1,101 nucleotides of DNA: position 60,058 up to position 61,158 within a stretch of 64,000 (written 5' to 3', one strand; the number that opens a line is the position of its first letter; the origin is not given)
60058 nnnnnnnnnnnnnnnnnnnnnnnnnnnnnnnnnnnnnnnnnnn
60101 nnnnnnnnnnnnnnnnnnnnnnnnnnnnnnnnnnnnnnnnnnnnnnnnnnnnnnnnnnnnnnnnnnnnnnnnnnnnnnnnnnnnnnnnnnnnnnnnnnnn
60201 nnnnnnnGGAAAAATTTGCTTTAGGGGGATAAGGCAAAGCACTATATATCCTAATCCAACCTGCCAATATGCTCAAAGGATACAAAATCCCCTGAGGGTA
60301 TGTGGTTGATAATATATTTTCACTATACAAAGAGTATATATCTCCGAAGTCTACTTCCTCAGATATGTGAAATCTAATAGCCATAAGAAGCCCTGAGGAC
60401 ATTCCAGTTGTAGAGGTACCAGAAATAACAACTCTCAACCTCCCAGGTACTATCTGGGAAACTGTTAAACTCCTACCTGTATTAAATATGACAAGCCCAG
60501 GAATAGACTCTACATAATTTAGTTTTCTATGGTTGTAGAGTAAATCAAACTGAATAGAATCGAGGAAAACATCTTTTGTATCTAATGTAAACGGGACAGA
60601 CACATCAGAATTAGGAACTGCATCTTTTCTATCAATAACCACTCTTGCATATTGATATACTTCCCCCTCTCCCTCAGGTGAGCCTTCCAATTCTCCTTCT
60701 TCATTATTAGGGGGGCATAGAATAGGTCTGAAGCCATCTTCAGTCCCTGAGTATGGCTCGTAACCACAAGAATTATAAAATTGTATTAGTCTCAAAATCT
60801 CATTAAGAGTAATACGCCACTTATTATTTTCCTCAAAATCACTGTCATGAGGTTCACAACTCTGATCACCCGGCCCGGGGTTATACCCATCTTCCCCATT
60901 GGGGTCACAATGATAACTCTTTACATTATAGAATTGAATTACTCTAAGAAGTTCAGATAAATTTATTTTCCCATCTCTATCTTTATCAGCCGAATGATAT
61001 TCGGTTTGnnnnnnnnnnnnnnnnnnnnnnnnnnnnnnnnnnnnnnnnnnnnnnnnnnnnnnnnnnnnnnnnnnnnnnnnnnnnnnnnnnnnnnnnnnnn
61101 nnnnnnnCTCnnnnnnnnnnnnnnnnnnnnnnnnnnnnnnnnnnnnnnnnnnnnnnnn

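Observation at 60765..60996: Conserved roughly 75-aa twin-helix module ELLR(V/L)IQF(F/Y)N…GY, C-terminal in one protein and N-terminal in another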

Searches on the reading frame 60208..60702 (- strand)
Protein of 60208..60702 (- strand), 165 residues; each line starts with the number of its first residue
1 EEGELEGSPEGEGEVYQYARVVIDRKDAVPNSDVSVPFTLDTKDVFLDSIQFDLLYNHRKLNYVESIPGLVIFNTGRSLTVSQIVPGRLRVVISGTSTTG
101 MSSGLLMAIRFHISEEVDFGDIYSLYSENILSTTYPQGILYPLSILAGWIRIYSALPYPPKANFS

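Call 28: search_protein_families(library=pfam, proteins=[window:60208-60702:-], max_evalue=10)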
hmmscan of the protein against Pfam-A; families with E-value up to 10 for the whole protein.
seq(165 aa): 1 family
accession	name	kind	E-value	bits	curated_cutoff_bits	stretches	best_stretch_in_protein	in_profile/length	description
PF00963.24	Cohesin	-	2.3e-05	25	24.1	1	21-125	3-113/139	Cohesin domain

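Call 36: find_homologous_proteins(query=window:60232-60660:-, max_evalue=0.001)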
Query seq(143 aa): 12 candidates shared short words with the query, none scored E <= 0.001.

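Call 48: find_homologous_proteins(query=A4, max_evalue=0.001)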
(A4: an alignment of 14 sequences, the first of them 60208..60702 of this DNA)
Query A4 (14 sequences) (165 aa, profile of the alignment): 15 proteins with E <= 0.001 among 8000 candidates.
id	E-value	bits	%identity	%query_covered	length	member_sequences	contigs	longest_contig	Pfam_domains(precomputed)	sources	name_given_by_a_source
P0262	6.3e-38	148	-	-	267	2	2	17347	-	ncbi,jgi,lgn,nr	ncbi:MAG TPA: hypothetical protein ENN29_08525 [Candidatus Hydrogenedentes bacterium]|nr:hypothetica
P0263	1.1e-33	134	-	-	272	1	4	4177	-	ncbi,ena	-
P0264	5.1e-29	119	-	-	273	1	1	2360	-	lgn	-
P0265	5.9e-25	106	-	-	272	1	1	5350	-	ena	-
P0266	2.0e-23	101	-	-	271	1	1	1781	-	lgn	-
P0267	3.8e-23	100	-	-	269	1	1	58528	PF00963.25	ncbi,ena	-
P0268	2.3e-22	97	-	-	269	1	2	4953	-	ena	-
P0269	1.0e-21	95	-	-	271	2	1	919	-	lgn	-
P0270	1.4e-21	95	-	-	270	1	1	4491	-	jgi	jgi:hypothetical protein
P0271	4.3e-21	93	-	-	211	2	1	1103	-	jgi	jgi:hypothetical protein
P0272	1.0e-19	89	-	-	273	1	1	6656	-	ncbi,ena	-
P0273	2.0e-19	88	-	-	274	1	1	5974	-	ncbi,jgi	-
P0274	2.4e-19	88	-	-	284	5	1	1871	-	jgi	-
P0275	1.1e-16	79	-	-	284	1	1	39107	-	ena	-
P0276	5.4e-15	73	20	42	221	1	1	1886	-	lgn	-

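Call 50: find_encoding_contigs(protein=P0267, flank=10000, max_places=3)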
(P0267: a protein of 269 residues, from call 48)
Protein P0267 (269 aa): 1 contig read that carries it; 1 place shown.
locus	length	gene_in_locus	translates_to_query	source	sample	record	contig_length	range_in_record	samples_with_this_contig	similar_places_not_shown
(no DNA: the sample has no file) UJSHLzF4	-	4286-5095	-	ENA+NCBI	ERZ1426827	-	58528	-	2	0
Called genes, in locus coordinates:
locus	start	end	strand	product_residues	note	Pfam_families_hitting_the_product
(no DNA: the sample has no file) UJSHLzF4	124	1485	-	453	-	-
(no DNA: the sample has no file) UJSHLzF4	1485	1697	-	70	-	-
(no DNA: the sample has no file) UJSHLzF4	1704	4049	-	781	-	PF04734:Ceramidase_alk, PF03417:AAT (faint)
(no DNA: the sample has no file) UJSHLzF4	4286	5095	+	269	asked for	PF00963:Cohesin (weak)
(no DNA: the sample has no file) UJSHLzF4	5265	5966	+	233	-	-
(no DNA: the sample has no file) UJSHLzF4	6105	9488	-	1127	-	PF00133:tRNA-synt_1, PF09334:tRNA-synt_1g (faint), PF08264:Anticodon_1, PF19302:DUF5915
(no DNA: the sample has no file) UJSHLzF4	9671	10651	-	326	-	PF00535:Glycos_transf_2, PF13641:Glyco_tranf_2_3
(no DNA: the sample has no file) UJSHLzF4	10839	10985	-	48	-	-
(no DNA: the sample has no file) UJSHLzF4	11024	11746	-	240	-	PF01487:DHquinase_I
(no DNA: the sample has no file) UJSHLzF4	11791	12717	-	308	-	PF03279:Lip_A_acyltrans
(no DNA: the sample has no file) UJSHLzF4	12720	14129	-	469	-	PF00753:Lactamase_B, PF23023:Anti-Pycsar_Apyc1 (weak), PF12706:Lactamase_B_2 (faint), PF16661:Lactamase_B_6 (weak), PF10996:Beta-Casp, PF07521:RMMBL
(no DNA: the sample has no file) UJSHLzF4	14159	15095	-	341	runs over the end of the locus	PF00005:ABC_tran, PF08352:oligo_HPY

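Call 52: find_encoding_contigs(protein=P0275, flank=8000, max_places=3)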
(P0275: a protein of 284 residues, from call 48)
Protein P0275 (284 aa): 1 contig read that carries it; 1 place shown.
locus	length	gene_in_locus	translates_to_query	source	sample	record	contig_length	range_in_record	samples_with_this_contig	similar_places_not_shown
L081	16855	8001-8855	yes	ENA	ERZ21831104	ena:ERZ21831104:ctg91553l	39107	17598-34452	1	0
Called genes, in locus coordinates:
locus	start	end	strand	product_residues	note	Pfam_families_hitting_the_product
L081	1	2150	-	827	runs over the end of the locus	PF01074:Glyco_hydro_38N, PF09261:Alpha-mann_mid, PF07748:Glyco_hydro_38C, PF17677:Glyco_hydro38C2 (weak)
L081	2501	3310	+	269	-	-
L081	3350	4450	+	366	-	PF03781:FGE-sulfatase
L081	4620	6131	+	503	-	-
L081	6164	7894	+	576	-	PF00884:Sulfatase, PF16347:SGSH_C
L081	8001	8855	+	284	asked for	-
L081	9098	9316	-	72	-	-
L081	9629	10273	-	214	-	PF01209:Ubie_methyltran, PF01135:PCMT, PF05175:MTS, PF13489:Methyltransf_23, PF13847:Methyltransf_31, PF08241:Methyltransf_11, PF08242:Methyltransf_12, PF13649:Methyltransf_25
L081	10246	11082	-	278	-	PF00950:ABC-3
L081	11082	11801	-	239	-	PF00005:ABC_tran, PF02463:SMC_N (faint), PF13304:AAA_21 (faint)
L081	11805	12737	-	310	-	PF01297:ZnuA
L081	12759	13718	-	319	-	PF07963:N_methyl, PF07596:SBP_bac_10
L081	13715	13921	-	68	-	-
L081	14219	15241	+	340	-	PF00149:Metallophos, PF12850:Metallophos_2 (weak)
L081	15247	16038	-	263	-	PF25084:LbH_EIF2B (faint), PF25087:GMPPB_C (faint), PF00132:Hexapep, PF13720:Acetyltransf_11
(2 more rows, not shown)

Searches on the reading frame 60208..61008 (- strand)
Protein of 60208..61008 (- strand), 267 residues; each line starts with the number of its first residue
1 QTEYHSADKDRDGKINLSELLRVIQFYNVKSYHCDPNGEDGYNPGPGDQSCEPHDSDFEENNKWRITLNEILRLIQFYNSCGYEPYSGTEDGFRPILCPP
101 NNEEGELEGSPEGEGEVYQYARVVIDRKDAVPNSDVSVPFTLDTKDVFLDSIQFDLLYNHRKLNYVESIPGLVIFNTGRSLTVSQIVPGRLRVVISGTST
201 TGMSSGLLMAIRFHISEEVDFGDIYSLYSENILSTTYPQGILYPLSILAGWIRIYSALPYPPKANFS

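Call 81: predict_structure(alignment_id=A8)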
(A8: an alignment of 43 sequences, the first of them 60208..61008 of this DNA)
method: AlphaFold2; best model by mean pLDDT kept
length: 267 residues; sequences in the alignment: 43
mean_pLDDT: 62.3   pTM: 0.48
mean pLDDT of the five models: 62.3, 62.0, 61.5, 59.6, 51.5
residues with pLDDT >= 90: 88; 70-90: 11; 50-70: 43; < 50: 125
segments of 3 or more residues with pLDDT < 50: 105-124, 126-132, 144-152, 157-161, 165-172, 188-190, 198-210, 213-267
pLDDT, mean of each block of 10 residues (from residue 1): 89 96 96 95 97 94 94 95 94 89 50 44 47 51 46 50 41 49 52 53 42 47 38 30 28 33 34
secondary structure, 60 per line:
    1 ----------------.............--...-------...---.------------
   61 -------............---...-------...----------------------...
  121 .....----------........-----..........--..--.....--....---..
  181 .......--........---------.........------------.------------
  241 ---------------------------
elements in order: H17-29 E32-34 E42-44 H68-79 E83-85 E93-95 E118-125 E136-143 E149-158 E165-169 E172-175 E179-187 E190-197 E207-215
